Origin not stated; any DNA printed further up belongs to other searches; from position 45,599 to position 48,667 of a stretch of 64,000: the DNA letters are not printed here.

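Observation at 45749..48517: Single-chain SbcCD/Mre11-Rad50 analogue: PHP nuclease domain fused to a coiled-coil ABC ATPase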

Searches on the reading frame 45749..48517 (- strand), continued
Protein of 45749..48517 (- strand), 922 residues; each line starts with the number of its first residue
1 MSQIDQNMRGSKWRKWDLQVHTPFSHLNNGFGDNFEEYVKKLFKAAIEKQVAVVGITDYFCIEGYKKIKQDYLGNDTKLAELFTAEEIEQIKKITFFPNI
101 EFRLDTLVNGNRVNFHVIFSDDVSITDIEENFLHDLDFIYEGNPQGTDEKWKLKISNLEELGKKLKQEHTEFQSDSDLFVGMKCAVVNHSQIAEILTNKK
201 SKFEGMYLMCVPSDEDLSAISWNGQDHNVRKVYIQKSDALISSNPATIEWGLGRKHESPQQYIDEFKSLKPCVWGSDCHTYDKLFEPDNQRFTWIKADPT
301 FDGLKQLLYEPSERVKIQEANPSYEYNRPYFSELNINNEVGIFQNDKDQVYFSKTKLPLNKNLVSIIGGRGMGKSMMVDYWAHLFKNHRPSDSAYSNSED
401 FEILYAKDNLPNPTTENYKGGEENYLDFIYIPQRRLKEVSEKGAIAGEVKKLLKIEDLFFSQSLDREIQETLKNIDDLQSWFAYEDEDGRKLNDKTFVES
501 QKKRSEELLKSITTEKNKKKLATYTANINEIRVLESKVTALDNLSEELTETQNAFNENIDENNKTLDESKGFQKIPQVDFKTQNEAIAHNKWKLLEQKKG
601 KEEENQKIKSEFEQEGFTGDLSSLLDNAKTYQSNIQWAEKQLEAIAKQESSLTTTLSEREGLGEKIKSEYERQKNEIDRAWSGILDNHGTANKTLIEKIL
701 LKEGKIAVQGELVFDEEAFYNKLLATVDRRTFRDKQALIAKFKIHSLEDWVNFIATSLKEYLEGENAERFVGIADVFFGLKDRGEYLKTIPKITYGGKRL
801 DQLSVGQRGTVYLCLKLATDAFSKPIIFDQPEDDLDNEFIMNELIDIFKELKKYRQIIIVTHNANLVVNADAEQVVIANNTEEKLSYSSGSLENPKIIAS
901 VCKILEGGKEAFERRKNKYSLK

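Call 58: search_dna_similar(query=window:45749-48517:-, collection=plasmids, mode=protein, max_rows=40, rows=spread)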
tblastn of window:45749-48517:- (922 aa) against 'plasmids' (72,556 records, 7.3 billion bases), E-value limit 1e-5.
Records with a match: 1148; places in all: 1202; records where one place covers at least 80% of the query: 264.
Best place of each record, by identity: <60% 1148.
By first word of the organism name: Escherichia 353; Klebsiella 338; Enterobacter 53; Piscirickettsia 34; Salmonella 32; Citrobacter 28; Sinorhizobium 23; Serratia 21; Pseudomonas 21; Raoultella 18; and 68 more.
By predicted mobility (MOB-suite, as given by PLSDB): conjugative 825; non-mobilizable 208; mobilizable 115.
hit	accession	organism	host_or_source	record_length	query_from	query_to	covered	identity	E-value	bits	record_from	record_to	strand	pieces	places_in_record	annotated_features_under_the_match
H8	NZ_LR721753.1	Aliivibrio wodanis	-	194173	8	921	99%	29.4%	2e-101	356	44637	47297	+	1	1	TrlF family AAA-like ATPase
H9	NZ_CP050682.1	Klebsiella variicola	Homo sapiens,mixed culture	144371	8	921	99%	29.2%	2e-102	358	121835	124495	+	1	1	TrlF family AAA-like ATPase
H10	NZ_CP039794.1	Klebsiella quasipneumoniae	Homo sapiens,culture,blood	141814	7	921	99%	29.0%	4e-104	364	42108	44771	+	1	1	TrlF family AAA-like ATPase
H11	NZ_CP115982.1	Enterobacter asburiae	Homo sapiens,urine, neonate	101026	5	921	99%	28.9%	1e-101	356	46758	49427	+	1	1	TrlF family AAA-like ATPase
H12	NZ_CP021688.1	Klebsiella pneumoniae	-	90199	10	921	99%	27.1%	1e-62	239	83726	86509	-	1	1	TrlF family AAA-like ATPase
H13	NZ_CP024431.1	Klebsiella pneumoniae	Homo sapiens,Trachaeal secretion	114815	10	921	99%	27.1%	1e-62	239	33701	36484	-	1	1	TrlF family AAA-like ATPase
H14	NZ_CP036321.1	Klebsiella pneumoniae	Homo sapiens,blood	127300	10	921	99%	27.1%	1e-62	239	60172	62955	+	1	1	TrlF family AAA-like ATPase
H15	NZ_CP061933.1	Klebsiella michiganensis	Homo sapiens,Rectal swab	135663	10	921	99%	27.1%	1e-62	239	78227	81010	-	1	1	TrlF family AAA-like ATPase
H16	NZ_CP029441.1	Klebsiella quasipneumoniae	Hospital waste water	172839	10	921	99%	27.1%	1e-62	239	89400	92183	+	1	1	TrlF family AAA-like ATPase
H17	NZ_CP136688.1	Sulfitobacter sp. LC.270.F.C4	Macrocystis pyrifera gametophyte,Whole ...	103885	4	922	76%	30.3%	4e-25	236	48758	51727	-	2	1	TrlF family AAA-like ATPase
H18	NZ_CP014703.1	Ralstonia solanacearum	Solanum tuberosum,cell culture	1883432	9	919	59%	30.8%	3e-24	214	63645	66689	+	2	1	none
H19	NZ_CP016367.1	Phaeobacter porticola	cell culture,barnacle at wood pile-on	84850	10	922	54%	31.1%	4e-28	234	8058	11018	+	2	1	TrlF family AAA-like ATPase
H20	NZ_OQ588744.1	Methylobacterium radiotolerans JCM 2831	-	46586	230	914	30%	39.0%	2e-21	205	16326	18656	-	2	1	hypothetical protein (x2) | AAA family ATPase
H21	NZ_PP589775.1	Lactococcus sp.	Bacterial culture,Dairy environment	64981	9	387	41%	26.3%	3e-18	98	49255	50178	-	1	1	TrlF family AAA-like ATPase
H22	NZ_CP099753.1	Escherichia coli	Homo sapiens,Rectal swab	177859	793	921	14%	42.6%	3e-20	104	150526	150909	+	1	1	TrlF family AAA-like ATPase | RNA-binding domain-containing protein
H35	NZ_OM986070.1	Escherichia coli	-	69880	804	915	12%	39.1%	9e-12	77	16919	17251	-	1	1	ppl: anti-phage protein Ppl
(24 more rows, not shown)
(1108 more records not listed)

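Call 59: get_annotated_region(hit=H35, flank=5000)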
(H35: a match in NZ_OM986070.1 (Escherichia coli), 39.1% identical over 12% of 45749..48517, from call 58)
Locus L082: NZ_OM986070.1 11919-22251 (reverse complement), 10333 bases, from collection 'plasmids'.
description: Escherichia coli strain EC15 plasmid pEC15-NDM-5, complete sequence
organism: Escherichia coli (NCBI taxid 562)
taxonomy: Bacteria; Pseudomonadota; Gammaproteobacteria; Enterobacterales; Enterobacteriaceae; Escherichia; Escherichia coli
host: -; source: -; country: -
typing (MOB-suite, as given by PLSDB): conjugative; replicon IncFIA,IncFIC; relaxase MOBF; mating-pair formation MPF_F
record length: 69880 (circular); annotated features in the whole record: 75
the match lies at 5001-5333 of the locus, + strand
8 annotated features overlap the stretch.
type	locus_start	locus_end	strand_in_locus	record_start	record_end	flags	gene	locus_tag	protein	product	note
CDS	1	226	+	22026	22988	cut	parM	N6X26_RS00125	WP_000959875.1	plasmid segregation protein ParM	-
CDS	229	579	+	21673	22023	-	-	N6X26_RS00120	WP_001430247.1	plasmid partitioning/stability family protein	-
CDS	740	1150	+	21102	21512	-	-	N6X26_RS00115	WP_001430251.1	hypothetical protein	-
CDS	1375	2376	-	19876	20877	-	-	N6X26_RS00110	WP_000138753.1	DUF4238 domain-containing protein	-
CDS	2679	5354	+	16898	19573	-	ppl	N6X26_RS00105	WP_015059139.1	anti-phage protein Ppl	GO:0051607 - defense response to virus [Evidence IEA]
CDS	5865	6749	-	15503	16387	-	-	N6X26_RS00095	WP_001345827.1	hypothetical protein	-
CDS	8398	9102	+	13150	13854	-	-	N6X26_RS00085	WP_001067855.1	IS6-like element IS26 family transposase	-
predicted_resistance_gene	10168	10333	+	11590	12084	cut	dfrA12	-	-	trimethoprim-resistant dihydrofolate reductase DfrA12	predicted by amrfinderplus; class TRIMETHOPRIM; identity 100.0%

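Call 60: get_annotated_region(hit=H10, flank=6000)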
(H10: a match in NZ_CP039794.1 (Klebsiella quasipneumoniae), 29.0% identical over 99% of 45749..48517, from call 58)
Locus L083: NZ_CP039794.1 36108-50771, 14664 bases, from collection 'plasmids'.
description: Klebsiella quasipneumoniae strain C3001 plasmid pC3001-4-KPC, complete sequence
organism: Klebsiella quasipneumoniae (NCBI taxid 1463165)
taxonomy: Bacteria; Pseudomonadota; Gammaproteobacteria; Enterobacterales; Enterobacteriaceae; Klebsiella; Klebsiella quasipneumoniae
host: -; source: Homo sapiens,culture,blood; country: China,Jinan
typing (MOB-suite, as given by PLSDB): conjugative; replicon IncFII,IncU; relaxase MOBF; mating-pair formation MPF_F
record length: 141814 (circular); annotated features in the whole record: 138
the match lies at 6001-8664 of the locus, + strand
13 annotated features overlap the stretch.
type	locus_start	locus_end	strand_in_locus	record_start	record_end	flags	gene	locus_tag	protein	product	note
CDS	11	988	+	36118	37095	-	-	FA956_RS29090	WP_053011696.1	Rpn family recombination-promoting nuclease/putative transposase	-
CDS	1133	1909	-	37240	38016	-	-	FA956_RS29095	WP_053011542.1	site-specific integrase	GO:0015074 - DNA integration [Evidence IEA]; GO:0006310 - DNA recombination [Evidence IEA]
CDS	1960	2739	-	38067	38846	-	-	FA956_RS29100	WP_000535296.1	hypothetical protein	-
CDS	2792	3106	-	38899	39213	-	-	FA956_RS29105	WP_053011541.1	hypothetical protein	-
CDS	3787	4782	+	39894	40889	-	-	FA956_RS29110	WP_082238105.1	nucleotidyltransferase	-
CDS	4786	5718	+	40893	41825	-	-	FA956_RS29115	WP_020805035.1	S-4TM family putative pore-forming effector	-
CDS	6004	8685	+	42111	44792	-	-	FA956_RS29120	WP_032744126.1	TrlF family AAA-like ATPase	-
CDS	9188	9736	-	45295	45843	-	-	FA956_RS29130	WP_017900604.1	GNAT family N-acetyltransferase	-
CDS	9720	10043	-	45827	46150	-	-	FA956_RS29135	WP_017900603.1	DUF1778 domain-containing protein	-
CDS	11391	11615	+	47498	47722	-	-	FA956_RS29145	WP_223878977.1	hypothetical protein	-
CDS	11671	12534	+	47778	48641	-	-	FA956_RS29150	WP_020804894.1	GTPase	-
CDS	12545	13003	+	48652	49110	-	-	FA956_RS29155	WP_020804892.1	hypothetical protein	-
CDS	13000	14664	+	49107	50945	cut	-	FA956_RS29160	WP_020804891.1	dynamin family protein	-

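Call 64: find_encoding_contigs(protein=P0003, flank=6000, max_places=2)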
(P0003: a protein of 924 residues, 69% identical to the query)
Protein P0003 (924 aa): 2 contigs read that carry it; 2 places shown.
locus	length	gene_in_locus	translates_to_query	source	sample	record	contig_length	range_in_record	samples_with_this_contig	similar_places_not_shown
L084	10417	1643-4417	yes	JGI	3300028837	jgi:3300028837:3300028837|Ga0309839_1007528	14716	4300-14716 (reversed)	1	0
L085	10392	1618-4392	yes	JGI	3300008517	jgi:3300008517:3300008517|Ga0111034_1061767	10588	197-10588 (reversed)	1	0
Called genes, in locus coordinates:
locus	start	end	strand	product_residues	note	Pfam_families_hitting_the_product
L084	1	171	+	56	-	?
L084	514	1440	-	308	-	-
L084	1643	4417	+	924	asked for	PF02463:SMC_N (faint)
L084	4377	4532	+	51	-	-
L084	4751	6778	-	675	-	-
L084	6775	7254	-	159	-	-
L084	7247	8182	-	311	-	-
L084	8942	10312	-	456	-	-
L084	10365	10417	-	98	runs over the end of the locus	-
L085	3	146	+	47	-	?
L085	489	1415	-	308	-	-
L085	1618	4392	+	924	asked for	PF02463:SMC_N (faint)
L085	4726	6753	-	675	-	-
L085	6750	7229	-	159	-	-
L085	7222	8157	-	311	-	-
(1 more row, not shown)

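Call 65: find_encoding_contigs(protein=P0012, flank=6000, max_places=2)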
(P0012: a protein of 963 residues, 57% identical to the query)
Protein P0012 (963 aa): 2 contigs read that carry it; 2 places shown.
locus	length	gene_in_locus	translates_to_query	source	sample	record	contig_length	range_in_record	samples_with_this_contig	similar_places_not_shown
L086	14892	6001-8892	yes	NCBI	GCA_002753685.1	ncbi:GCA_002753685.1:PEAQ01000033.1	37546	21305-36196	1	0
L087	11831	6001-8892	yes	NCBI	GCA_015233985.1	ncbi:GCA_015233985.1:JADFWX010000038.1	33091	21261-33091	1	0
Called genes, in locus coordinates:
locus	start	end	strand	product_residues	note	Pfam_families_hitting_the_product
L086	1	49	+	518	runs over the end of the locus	PF12801:Fer4_5, PF12837:Fer4_6 (faint), PF13183:Fer4_8 (faint), PF13187:Fer4_9 (faint), PF13237:Fer4_10 (faint), PF13484:Fer4_16 (faint), PF00037:Fer4 (weak), PF12838:Fer4_7 (weak), +1 more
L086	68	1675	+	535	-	PF02384:N6_Mtase, PF07669:Eco57I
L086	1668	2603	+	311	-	PF17728:BsuBI_PstI_RE_N, PF06616:BsuBI_PstI_RE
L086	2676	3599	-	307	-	PF00535:Glycos_transf_2, PF13641:Glyco_tranf_2_3, PF13632:Glyco_trans_2_3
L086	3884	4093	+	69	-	PF02416:TatA_B_E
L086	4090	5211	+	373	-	PF01168:Ala_racemase_N, PF00842:Ala_racemase_C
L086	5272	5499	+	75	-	-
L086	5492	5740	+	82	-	PF07927:HicA_toxin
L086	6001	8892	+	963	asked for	PF02463:SMC_N (weak)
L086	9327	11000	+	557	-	PF05157:MshEN, PF00437:T2SSE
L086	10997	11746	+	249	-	PF28597:T2SSF_N, PF00482:T2SSF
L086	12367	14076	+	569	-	PF07603:Lcl_C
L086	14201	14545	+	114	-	PF05973:Gp49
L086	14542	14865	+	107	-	PF13744:HTH_37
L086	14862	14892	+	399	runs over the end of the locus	PF28597:T2SSF_N, PF00482:T2SSF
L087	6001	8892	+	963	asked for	PF02463:SMC_N (weak)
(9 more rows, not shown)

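Call 68: get_annotated_region(hit=H1, flank=6000)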
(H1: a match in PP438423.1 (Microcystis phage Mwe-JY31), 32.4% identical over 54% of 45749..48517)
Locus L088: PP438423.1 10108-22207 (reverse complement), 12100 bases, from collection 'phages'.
description: Microcystis phage Mwe-JY31, complete genome.
organism: Microcystis phage Mwe-JY31 (NCBI taxid 3128150)
taxonomy: Viruses
host: Microcystis wesenbergii; source: China; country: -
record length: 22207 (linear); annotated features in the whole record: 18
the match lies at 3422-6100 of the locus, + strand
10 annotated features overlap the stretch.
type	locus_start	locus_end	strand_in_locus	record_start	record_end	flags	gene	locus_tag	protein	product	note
CDS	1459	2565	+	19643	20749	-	-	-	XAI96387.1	hypothetical protein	-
CDS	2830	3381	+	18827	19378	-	-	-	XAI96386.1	hypothetical protein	-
CDS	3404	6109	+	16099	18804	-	-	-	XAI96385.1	hypothetical protein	-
CDS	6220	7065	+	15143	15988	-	-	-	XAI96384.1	hypothetical protein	-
CDS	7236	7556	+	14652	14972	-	-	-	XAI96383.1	hypothetical protein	-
CDS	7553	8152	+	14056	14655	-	-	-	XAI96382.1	ParA-like protein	-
CDS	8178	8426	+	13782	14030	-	-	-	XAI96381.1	hypothetical protein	-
CDS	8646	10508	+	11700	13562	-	-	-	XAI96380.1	hypothetical protein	-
CDS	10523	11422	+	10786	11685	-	-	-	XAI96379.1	hypothetical protein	-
CDS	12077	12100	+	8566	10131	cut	-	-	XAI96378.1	hypothetical protein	-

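Call 69: find_related_loci(query=A1, collection=viral_contigs, flank=8000)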
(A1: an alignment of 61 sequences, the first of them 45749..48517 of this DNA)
Query A1 (922 aa) in viral_contigs; peptide patterns used: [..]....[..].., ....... (x = any residue, [..] = any of these).
67 stretches matched a pattern; 36 encode a relative of the query (tblastn E <= 1e-3); 36 distinct loci.
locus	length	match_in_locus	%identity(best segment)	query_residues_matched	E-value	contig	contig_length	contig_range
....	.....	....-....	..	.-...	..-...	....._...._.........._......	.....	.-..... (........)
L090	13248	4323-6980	32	9-921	6e-131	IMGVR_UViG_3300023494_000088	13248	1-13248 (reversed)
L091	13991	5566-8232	30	5-921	3e-109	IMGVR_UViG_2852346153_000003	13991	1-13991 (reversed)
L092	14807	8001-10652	28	10-921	3e-103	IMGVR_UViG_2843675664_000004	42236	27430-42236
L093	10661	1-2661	30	8-921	6e-103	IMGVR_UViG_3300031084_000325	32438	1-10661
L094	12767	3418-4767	39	9-453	1e-92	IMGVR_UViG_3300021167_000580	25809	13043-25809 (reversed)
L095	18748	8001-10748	29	9-921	1e-82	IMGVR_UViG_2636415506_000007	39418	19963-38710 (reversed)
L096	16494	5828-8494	32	5-921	3e-94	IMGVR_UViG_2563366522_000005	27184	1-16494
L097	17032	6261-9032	26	9-919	4e-64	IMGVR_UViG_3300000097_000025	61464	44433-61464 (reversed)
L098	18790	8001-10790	33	9-922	3e-58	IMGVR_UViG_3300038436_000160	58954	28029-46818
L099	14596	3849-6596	29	9-921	1e-82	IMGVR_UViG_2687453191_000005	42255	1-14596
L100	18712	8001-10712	27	6-918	8e-68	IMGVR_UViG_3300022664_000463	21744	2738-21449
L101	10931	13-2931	28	9-921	1e-36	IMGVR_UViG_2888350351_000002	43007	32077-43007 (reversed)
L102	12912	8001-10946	26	6-912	2e-33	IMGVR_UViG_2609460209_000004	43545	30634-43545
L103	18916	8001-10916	24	9-913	5e-30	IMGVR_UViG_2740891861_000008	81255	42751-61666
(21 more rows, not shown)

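Call 70: search_solved_structures(query=L082:2679-5351:+, max_evalue=0.01)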
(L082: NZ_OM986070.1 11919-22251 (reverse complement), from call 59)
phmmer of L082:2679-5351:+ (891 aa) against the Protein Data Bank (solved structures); distinct sequences matched with E-value up to 0.01: 12.
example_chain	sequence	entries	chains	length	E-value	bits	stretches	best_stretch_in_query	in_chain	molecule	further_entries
1us8_A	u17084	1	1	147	1.3e-06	30.1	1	277-351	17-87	DNA DOUBLE-STRAND BREAK REPAIR RAD50 ATPASE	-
1f2t_A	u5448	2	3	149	1.3e-06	30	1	277-351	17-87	RAD50 ABC-ATPASE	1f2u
3qkt_A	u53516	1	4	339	1.5e-06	29.8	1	277-362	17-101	DNA double-strand break repair rad50 ATPase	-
4nci_A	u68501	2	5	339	1.6e-06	29.8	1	277-362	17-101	DNA double-strand break repair Rad50 ATPase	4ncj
4nck_A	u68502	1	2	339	1.9e-06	29.5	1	277-362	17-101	DNA double-strand break repair Rad50 ATPase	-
4nch_A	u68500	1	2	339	1.9e-06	29.5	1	277-362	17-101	DNA double-strand break repair Rad50 ATPase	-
3qku_A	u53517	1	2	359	2.1e-06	29.3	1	277-351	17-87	DNA double-strand break repair rad50 ATPase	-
1ii8_A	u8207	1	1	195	2.3e-06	29.2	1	277-351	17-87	Rad50 ABC-ATPase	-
3qkr_A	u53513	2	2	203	2.5e-06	29.1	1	277-351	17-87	DNA double-strand break repair rad50 ATPase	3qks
5h68_A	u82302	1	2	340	1.4e-05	26.6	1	275-331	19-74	Chromosome partition protein Smc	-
5xg3_A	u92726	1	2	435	0.0052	18.1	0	277-331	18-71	Chromosome partition protein Smc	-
1e69_A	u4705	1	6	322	0.0057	18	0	278-348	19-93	CHROMOSOME SEGREGATION SMC PROTEIN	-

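Call 71: search_protein_families(library=ncbifam, proteins=[L082:2679-5351:+], max_evalue=0.00001)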
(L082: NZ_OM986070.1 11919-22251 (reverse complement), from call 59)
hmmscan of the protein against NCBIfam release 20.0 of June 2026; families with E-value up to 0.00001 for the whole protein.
L082:2679-5351:+ (891 aa): 5 families
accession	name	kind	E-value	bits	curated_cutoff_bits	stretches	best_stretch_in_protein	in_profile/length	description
NF042955.1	Ppl_antiphage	equivalog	0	1330.4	1000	1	3-889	1-882/882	anti-phage protein Ppl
NF045780.1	TrlF_fam_ATP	equivalog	1.9e-142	477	350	1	3-889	2-943/944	TrlF family AAA-like ATPase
NF045781.1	Spaf1101_AAA_ATP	equivalog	1.2e-58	199.2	475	2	36-310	102-370/836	Spaf_1101 family AAA-like ATPase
NF003034.1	PRK03918.1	equivalog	2.3e-07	29.2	700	1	276-366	16-105/878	DNA double-strand break repair ATPase Rad50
NF038032.1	CehA_McbA_metalo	domain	3.9e-07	29.8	80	1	5-99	1-78/315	CehA/McbA family metallohydrolase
